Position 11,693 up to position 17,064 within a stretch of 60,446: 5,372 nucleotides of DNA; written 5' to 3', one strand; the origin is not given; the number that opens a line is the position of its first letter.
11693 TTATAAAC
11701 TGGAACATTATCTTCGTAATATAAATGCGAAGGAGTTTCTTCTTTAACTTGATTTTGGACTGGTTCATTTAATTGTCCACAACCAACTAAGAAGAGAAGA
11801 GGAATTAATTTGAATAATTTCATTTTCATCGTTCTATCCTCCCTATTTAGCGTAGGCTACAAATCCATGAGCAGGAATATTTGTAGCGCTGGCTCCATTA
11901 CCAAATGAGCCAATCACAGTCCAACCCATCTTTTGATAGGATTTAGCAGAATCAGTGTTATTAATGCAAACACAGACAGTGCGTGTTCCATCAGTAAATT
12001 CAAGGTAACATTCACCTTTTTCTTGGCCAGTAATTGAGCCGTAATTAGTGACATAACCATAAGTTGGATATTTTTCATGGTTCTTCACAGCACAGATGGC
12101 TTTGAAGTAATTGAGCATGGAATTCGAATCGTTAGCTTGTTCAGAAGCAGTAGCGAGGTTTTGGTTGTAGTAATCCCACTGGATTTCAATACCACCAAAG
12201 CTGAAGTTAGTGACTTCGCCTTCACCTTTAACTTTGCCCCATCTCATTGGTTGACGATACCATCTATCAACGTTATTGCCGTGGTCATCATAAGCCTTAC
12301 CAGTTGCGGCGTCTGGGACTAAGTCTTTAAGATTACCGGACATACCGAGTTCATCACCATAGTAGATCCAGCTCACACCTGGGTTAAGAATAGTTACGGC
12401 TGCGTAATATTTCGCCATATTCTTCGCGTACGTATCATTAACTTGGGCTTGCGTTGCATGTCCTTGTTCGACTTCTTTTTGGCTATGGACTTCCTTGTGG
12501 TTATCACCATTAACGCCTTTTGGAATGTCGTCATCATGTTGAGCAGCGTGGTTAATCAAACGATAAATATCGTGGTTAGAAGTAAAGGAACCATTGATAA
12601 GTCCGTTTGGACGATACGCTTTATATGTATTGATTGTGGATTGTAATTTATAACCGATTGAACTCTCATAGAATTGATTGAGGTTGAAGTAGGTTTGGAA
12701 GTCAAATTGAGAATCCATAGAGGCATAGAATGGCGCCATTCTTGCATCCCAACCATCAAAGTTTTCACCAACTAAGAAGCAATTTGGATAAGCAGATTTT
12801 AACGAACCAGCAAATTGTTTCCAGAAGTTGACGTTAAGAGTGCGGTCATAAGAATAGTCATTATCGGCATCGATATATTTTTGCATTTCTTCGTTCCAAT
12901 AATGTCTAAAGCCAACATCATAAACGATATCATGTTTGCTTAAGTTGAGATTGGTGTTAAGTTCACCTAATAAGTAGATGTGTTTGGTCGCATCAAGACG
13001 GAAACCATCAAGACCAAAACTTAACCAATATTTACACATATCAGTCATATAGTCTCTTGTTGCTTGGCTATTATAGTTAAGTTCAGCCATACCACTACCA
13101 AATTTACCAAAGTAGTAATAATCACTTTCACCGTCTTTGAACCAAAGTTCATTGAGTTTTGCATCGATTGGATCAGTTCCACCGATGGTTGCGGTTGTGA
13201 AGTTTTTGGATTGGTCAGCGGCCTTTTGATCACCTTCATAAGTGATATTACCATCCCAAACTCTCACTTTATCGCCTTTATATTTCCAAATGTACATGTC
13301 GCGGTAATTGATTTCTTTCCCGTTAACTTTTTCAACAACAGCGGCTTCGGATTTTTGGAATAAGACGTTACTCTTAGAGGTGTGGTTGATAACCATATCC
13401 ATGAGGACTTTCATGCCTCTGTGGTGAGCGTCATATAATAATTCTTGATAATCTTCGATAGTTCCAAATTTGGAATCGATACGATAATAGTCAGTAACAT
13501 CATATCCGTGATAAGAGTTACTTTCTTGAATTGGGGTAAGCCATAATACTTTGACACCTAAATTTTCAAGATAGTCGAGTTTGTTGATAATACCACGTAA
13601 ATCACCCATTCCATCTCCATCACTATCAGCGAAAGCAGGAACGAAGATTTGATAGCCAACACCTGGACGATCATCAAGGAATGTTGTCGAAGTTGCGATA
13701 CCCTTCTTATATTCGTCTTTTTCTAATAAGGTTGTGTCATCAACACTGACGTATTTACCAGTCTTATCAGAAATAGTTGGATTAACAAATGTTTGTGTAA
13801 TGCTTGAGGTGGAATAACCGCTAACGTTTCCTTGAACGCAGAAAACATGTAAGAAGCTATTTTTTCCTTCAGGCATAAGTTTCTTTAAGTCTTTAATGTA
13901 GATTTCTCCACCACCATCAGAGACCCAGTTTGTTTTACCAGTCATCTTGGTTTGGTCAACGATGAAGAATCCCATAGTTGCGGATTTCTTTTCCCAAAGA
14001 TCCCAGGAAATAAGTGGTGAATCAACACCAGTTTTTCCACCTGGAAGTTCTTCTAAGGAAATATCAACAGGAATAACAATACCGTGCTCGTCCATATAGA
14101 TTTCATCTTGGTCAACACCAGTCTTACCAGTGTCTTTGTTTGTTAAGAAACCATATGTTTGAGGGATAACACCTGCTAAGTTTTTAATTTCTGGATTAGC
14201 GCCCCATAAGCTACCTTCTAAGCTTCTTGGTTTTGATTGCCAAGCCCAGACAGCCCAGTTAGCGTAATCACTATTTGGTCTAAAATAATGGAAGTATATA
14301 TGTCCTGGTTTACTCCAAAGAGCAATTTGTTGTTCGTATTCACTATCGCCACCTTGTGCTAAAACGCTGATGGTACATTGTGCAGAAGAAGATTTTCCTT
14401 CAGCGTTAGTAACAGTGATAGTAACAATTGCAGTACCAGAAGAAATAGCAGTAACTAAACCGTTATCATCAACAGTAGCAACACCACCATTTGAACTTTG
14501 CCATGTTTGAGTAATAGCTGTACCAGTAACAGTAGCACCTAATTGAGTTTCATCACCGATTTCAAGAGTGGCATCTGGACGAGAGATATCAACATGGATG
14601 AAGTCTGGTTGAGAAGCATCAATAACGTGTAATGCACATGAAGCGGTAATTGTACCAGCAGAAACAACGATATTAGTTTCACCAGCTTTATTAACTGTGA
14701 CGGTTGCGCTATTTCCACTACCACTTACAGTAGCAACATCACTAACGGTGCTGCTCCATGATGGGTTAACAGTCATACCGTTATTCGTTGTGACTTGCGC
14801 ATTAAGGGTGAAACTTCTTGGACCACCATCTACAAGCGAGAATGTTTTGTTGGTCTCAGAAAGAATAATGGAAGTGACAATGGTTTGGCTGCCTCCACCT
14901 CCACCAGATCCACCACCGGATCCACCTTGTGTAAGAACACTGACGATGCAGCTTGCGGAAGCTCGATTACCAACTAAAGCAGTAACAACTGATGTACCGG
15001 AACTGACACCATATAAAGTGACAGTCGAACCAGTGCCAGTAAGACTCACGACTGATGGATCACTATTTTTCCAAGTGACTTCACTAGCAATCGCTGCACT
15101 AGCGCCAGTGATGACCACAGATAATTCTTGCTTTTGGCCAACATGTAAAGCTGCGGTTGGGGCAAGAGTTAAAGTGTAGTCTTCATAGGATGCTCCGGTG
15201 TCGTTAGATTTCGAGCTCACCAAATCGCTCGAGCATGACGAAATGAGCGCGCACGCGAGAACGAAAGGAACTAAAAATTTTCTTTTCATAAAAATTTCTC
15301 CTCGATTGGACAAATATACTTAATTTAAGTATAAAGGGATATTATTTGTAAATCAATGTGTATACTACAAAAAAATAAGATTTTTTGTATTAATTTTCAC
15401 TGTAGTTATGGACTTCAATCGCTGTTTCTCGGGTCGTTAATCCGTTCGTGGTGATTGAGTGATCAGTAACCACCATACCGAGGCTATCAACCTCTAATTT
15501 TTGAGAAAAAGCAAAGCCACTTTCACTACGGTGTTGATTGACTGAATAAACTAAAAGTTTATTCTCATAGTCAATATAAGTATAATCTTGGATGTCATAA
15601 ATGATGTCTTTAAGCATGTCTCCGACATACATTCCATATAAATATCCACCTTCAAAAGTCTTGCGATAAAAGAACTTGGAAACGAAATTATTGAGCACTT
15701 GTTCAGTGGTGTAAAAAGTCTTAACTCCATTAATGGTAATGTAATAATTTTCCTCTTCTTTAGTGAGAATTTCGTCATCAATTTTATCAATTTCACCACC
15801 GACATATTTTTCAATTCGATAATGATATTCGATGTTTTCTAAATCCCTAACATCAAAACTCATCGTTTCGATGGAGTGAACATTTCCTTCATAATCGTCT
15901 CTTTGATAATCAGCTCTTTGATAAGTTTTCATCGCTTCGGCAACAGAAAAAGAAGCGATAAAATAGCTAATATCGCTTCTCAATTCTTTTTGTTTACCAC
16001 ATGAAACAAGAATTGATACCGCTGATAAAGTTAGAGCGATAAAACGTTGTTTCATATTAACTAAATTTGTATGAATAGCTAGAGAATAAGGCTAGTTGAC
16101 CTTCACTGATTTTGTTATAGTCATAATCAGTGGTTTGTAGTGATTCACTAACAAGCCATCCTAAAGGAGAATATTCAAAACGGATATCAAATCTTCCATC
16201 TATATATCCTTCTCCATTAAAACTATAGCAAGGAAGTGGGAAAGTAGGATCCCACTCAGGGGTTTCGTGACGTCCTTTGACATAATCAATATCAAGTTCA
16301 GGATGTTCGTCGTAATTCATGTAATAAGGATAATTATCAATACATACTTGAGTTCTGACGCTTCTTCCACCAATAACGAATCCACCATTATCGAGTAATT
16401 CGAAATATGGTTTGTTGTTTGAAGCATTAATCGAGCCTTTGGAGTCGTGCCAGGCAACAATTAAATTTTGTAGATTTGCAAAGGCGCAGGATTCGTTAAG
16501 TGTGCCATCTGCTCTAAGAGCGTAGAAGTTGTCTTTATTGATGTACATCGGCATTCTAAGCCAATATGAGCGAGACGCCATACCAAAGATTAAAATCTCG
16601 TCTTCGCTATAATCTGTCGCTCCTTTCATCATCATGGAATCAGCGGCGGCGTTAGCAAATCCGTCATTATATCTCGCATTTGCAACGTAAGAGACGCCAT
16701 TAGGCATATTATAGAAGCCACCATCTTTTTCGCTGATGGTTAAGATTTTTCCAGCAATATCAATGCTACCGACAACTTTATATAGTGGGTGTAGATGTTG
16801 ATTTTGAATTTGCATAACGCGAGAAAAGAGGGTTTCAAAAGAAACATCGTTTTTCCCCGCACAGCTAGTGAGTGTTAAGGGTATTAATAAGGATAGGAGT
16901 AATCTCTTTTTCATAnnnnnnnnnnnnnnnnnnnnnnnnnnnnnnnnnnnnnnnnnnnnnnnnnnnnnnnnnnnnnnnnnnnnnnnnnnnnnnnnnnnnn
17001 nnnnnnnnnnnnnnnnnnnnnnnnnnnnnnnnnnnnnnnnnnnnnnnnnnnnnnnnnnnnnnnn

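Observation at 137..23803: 23-kb co-directional alpha-glucan capture, degradation and import locus built entirely from membrane-tethered, Ig-stalked proteins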

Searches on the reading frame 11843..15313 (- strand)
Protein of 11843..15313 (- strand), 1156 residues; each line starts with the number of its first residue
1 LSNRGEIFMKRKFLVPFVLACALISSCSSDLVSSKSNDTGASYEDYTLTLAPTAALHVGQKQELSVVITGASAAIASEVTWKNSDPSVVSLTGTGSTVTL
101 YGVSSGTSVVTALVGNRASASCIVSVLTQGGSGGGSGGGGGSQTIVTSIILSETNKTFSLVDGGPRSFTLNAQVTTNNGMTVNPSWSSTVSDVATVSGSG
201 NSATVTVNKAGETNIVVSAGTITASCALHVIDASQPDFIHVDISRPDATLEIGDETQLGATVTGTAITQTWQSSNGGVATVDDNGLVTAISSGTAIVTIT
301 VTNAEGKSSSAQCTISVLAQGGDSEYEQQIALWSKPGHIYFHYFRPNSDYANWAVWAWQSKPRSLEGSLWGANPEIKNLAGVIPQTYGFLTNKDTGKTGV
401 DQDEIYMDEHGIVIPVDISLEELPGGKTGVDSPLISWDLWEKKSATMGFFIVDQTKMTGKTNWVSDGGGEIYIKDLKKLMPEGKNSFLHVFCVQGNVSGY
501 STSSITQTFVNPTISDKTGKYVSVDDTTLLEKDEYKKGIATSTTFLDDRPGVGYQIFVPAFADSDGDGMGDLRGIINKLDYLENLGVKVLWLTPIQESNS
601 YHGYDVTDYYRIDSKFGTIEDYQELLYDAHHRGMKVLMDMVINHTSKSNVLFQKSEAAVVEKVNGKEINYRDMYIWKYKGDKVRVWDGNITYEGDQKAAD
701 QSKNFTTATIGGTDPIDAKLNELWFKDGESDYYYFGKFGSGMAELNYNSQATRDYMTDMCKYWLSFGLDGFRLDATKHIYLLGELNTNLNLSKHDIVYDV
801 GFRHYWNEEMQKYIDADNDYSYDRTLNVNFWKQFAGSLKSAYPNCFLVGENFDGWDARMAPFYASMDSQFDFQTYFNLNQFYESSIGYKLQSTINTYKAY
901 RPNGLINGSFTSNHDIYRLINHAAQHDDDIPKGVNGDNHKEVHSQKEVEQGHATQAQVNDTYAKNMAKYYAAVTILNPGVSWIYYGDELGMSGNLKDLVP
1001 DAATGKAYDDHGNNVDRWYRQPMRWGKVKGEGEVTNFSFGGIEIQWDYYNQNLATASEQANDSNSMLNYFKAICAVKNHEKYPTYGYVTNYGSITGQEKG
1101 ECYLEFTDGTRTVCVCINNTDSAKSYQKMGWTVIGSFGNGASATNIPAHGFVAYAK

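Call 5: search_protein_families(library=pfam, proteins=[window:11843-15313:-], max_evalue=0.01)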
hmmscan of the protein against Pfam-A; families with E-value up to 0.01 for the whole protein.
window:11843-15313:- (1156 aa): 4 families
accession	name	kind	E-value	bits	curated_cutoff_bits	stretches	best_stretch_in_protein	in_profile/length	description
PF00128.31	Alpha-amylase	-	4.1e-73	247.6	22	1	555-1082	1-442/446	Alpha amylase, catalytic domain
PF02368.24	Big_2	-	2.9e-17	62.8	22.8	2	240-306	4-73/79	Bacterial Ig-like domain (group 2)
PF22359.2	Big-like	-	2.1e-05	25.1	27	1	268-305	2-39/48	Bacterial Ig-like domain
PF03714.20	PUD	-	0.0064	17.8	25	1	339-364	2-28/97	Bacterial pullanase-associated domain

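Call 9: search_protein_families(library=ncbifam, proteins=[window:11843-15313:-], max_evalue=0.001)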
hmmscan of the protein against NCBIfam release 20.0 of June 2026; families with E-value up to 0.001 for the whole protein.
window:11843-15313:- (1156 aa): 32 families (the best 25 are shown)
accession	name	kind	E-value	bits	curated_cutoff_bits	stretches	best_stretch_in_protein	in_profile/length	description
TIGR02456.1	treS_nterm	equivalog_domain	9.9e-50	169.5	678.35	2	551-682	6-131/539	maltose alpha-D-glucosyltransferase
TIGR02403.1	trehalose_treC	equivalog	3.6e-48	164.5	799.05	2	552-686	6-134/544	alpha,alpha-phosphotrehalase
NF051899.1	BetGalacBglAAgro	equivalog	3.9e-45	154.2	900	2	551-676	6-125/537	beta-galactosidase BglA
NF008183.0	PRK10933.1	subfamily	9.8e-42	143.3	535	1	550-779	10-205/551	alpha,alpha-phosphotrehalase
NF041090.1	Cyc-maltodext_AglB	equivalog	2.9e-37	128.6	540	2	570-688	62-170/470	cyclomaltodextrinase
NF008051.0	PRK10785.1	equivalog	8.2e-33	113.4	568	1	570-689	176-294/607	maltodextrin glucosidase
NF041321.1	Alpha-amyl_MalA_Halo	equivalog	2.6e-29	102.1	875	1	554-681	263-384/666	alpha-amylase MalA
NF011083.0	PRK14510.1-2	equivalog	4.7e-22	77.4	1322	1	570-686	220-339/1186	bifunctional glycogen debranching protein GlgX/4-alpha-glucanotransferase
NF007051.0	PRK09505.1-1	equivalog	4.3e-20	71.3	864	1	570-779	236-469/686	alpha-amylase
TIGR02402.1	trehalose_TreZ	equivalog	5.6e-20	71.1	538.8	2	569-646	108-187/545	malto-oligosyltrehalose trehalohydrolase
NF007060.0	PRK09505.2-5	equivalog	9.5e-19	66.8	790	1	570-780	232-471/690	alpha-amylase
NF007052.0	PRK09505.1-2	equivalog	1.5e-17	63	749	1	570-647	226-318/677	alpha-amylase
NF007053.0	PRK09505.1-3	equivalog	9.4e-16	57.1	1269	1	570-779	228-467/687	alpha-amylase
TIGR02401.1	trehalose_TreY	equivalog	1.1e-15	56.9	498.65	1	576-648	19-93/838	malto-oligosyltrehalose synthase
NF007059.0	PRK09505.2-4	equivalog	1.8e-15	56.3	865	1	570-779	226-464/683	alpha-amylase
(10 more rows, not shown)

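Call 71: search_solved_structures(query=window:11843-15313:-, max_evalue=1e-10)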
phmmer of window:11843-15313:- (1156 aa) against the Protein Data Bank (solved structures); distinct sequences matched with E-value up to 1e-10: 192 (the best 60 are shown).
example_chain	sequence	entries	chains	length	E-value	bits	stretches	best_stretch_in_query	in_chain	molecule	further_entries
5zcc_A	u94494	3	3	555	2.3e-45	158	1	551-679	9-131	Alpha-glucosidase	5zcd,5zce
5zcb_A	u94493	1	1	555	2.3e-45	158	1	551-679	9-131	Alpha-glucosidase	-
8ibk_A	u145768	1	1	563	2.4e-45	157.9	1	551-679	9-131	Alpha-glucosidase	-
8ids_A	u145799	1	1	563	2.5e-45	157.9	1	551-679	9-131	Alpha-glucosidase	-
1wza_A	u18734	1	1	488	1.6e-44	155.2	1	549-677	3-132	alpha-amylase A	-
7jjt_A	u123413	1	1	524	1e-43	152.6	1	546-666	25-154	Alpha-amylase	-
9fz2_A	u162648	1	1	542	1.1e-43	152.4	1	545-666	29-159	Alpha-amylase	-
1uok_A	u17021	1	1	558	2.6e-41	144.6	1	551-818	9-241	OLIGO-1,6-GLUCOSIDASE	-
5m99_A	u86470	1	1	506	4e-41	144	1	552-655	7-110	Alpha-amylase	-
5m99_B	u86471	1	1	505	4.4e-41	143.8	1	552-655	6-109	Alpha-amylase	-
5brq_A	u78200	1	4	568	5.9e-41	143.4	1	551-678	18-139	Glycoside Hydrolase Family 13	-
9u7v_A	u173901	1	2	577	6.4e-41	143.3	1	551-777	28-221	oligo-1,6-glucosidase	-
5brp_A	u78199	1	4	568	2.2e-40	141.5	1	551-678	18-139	Glycoside Hydrolase Family 13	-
2ze0_A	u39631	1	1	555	7.6e-40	139.7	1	550-678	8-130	Alpha-glucosidase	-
3k8k_A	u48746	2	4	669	1.5e-39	138.8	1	548-657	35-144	Alpha-amylase, susG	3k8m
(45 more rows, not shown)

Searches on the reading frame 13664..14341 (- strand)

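Call 70: search_protein_families(library=pfam, proteins=[window:13664-14341:-], max_evalue=1)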
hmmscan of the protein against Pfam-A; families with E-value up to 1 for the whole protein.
window:13664-14341:- (226 aa): 1 family
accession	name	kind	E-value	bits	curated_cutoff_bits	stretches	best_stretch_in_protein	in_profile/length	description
PF03714.20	PUD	-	0.00015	23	25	1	15-40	2-28/97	Bacterial pullanase-associated domain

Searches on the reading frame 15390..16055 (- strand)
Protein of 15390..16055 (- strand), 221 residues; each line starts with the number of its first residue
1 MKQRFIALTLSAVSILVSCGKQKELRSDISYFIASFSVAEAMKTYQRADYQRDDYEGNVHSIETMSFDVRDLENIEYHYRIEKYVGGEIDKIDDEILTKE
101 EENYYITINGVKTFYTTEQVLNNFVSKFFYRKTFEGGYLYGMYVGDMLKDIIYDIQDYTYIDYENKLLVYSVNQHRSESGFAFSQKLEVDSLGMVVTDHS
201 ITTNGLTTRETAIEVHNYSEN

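Call 6: search_protein_families(library=pfam, proteins=[window:15390-16055:-], max_evalue=0.01)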
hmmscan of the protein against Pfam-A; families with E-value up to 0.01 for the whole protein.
window:15390-16055:- (221 aa): 0 families

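Call 9: search_protein_families(library=ncbifam, proteins=[window:15390-16055:-], max_evalue=0.001)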
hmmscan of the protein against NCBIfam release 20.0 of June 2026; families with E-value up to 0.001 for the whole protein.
window:15390-16055:- (221 aa): 0 families

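Call 49: search_solved_structures(query=window:15390-16055:-, max_evalue=10)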
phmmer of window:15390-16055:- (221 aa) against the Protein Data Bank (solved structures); distinct sequences matched with E-value up to 10: 1.
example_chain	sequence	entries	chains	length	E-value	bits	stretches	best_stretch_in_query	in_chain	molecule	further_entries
10uq_A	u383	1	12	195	0.16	15.1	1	48-87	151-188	Cohesin domain number 3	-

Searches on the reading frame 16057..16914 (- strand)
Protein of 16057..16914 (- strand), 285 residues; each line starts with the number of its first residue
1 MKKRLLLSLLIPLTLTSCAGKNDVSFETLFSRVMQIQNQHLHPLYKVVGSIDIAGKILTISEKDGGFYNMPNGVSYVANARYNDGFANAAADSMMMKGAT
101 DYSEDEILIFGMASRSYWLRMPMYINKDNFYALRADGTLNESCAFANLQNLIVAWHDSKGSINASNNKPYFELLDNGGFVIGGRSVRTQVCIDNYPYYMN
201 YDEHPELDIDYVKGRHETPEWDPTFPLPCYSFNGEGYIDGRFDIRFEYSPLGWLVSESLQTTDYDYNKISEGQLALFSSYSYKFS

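Call 6: search_protein_families(library=pfam, proteins=[window:16057-16914:-], max_evalue=0.01)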
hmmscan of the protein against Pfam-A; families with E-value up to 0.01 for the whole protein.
window:16057-16914:- (285 aa): 0 families

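Call 9: search_protein_families(library=ncbifam, proteins=[window:16057-16914:-], max_evalue=0.001)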
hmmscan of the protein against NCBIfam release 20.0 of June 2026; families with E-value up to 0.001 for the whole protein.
window:16057-16914:- (285 aa): 0 families

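Call 48: search_solved_structures(query=window:16057-16914:-, max_evalue=10)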
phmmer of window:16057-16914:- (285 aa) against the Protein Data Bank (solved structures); distinct sequences matched with E-value up to 10: 0.

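Call 50: find_homologous_proteins(query=window:16057-16914:-)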
Query window:16057-16914:- (285 aa): 100 proteins with E <= 0.001 among 687 candidates.
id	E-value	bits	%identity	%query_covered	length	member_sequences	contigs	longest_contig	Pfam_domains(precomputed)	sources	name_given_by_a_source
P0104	3.3e-193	658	99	100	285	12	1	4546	-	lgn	-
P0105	3.8e-106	373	61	100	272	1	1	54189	-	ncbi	-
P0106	9.7e-105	368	59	100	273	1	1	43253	-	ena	-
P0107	8.4e-104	365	61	99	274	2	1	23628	-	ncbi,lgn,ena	-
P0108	5.4e-103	362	60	95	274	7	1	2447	-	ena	-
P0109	9.8e-100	352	61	95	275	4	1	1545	-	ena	-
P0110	4.1e-98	346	56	100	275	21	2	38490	-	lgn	-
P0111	4.7e-95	336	55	100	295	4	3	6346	-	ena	-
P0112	3.5e-94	333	57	100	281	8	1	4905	-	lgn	-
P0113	3.9e-94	333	54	100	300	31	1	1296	-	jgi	-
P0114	3.7e-93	330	54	100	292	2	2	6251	-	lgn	-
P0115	2.9e-92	327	53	94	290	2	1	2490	-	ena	-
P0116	3.2e-92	327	53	100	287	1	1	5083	-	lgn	-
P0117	3.0e-90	321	56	95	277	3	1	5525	-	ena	-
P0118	8.9e-89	316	53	100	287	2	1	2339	-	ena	-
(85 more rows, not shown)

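Call 59: predict_structure(alignment_id=A2)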
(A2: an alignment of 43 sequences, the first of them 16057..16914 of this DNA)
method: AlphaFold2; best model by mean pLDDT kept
length: 285 residues; sequences in the alignment: 43
mean_pLDDT: 86.4   pTM: 0.85
mean pLDDT of the five models: 86.4, 86.0, 85.8, 85.7, 83.4
residues with pLDDT >= 90: 164; 70-90: 76; 50-70: 41; < 50: 4
segments of 3 or more residues with pLDDT < 50: 231-234
pLDDT, mean of each block of 10 residues (from residue 1): 63 58 92 96 95 94 93 89 87 85 91 92 97 95 95 80 79 97 93 88 76 59 74 65 97 98 93 94 93
secondary structure, 60 per line:
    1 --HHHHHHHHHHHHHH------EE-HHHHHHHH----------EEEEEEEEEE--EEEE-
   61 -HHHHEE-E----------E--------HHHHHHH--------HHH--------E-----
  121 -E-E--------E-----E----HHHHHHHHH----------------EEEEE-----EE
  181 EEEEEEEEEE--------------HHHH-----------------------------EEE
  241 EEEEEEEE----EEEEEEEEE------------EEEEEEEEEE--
elements in order: H3-16 H26-33 E44-53 E56-59 H62-65 H89-95 H144-152 E169-173 E179-190 H205-208 E238-248 E253-261 E274-283

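Call 61: fold_search(model_id=the predicted structure, library=pdb)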
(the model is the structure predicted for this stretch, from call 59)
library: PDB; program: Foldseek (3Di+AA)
matches with E <= 10: 225; with E <= 0.001: 0
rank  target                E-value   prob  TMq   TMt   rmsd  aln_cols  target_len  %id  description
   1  3buu_B                8.6e-02  0.11  0.19  0.23  15.3       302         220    8  Crystal structure of LolA superfamily protein NE2245 from Nitrosomonas europaea (released 2008-01-22)
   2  4ki3_L                9.6e-02  0.09  0.11  0.16  16.8       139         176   13  1.70 Angstrom resolution crystal structure of outer-membrane lipoprotein carrier protein (lolA) from Yersinia pestis C (released 2013-05-15)
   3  8chx_B                1.1e-01  0.10  0.11  0.15  16.6       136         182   12  Structure and function of LolA from Vibrio cholerae (released 2023-06-21)
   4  3buu_A                1.7e-01  0.08  0.18  0.21  16.8       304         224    8  Crystal structure of LolA superfamily protein NE2245 from Nitrosomonas europaea (released 2008-01-22)
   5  4ki3_E                2.2e-01  0.06  0.10  0.16  16.9       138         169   10  1.70 Angstrom resolution crystal structure of outer-membrane lipoprotein carrier protein (lolA) from Yersinia pestis C (released 2013-05-15)
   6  6l4l                  2.4e-01  0.03  0.14  0.15  17.8       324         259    7  Crystal structure of S. aureus CntK in inactive state (released 2020-10-21)
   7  4ghb_A                2.7e-01  0.11  0.13  0.15  14.4       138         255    6  Crystal structure of a porin-like protein (BACUNI_01323) from Bacteroides uniformis ATCC 8492 at 2.32 A resolution (released 2012-08-29)
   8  4ki3_D                3.2e-01  0.06  0.11  0.16  16.6       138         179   11  1.70 Angstrom resolution crystal structure of outer-membrane lipoprotein carrier protein (lolA) from Yersinia pestis C (released 2013-05-15)
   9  8chx_A                3.4e-01  0.06  0.10  0.14  16.6       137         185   11  Structure and function of LolA from Vibrio cholerae (released 2023-06-21)
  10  4ki3_K                4.1e-01  0.06  0.11  0.17  17.0       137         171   12  1.70 Angstrom resolution crystal structure of outer-membrane lipoprotein carrier protein (lolA) from Yersinia pestis C (released 2013-05-15)
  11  6r76_A                4.1e-01  0.03  0.15  0.13  18.7       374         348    7  Crystal structure of trans-3-Hydroxy-L-proline dehydratase from Thermococcus litoralis - open conformation (released 2019-07-03)
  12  3ig2_C                4.6e-01  0.04  0.10  0.15  17.2       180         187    9  The Crystal Structure of a Putative Phenylalanyl-tRNA synthetase (PheRS) beta chain domain from Bacteroides fragilis t (released 2009-09-01)
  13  1ua8                  5.5e-01  0.03  0.11  0.15  16.6       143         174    9  Crystal structure of the lipoprotein localization factor, LolA (released 2003-07-15)
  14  3ica_B                6.1e-01  0.02  0.12  0.14  15.6       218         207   10  The crystal structure of the beta subunit of a phenylalanyl-tRNA synthetase from Porphyromonas gingivalis W83 (released 2009-07-28)
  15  5xnm_O                6.5e-01  0.02  0.10  0.12  15.6       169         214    9  Structure of unstacked C2S2M2-type PSII-LHCII supercomplex from Pisum sativum (released 2017-09-20)
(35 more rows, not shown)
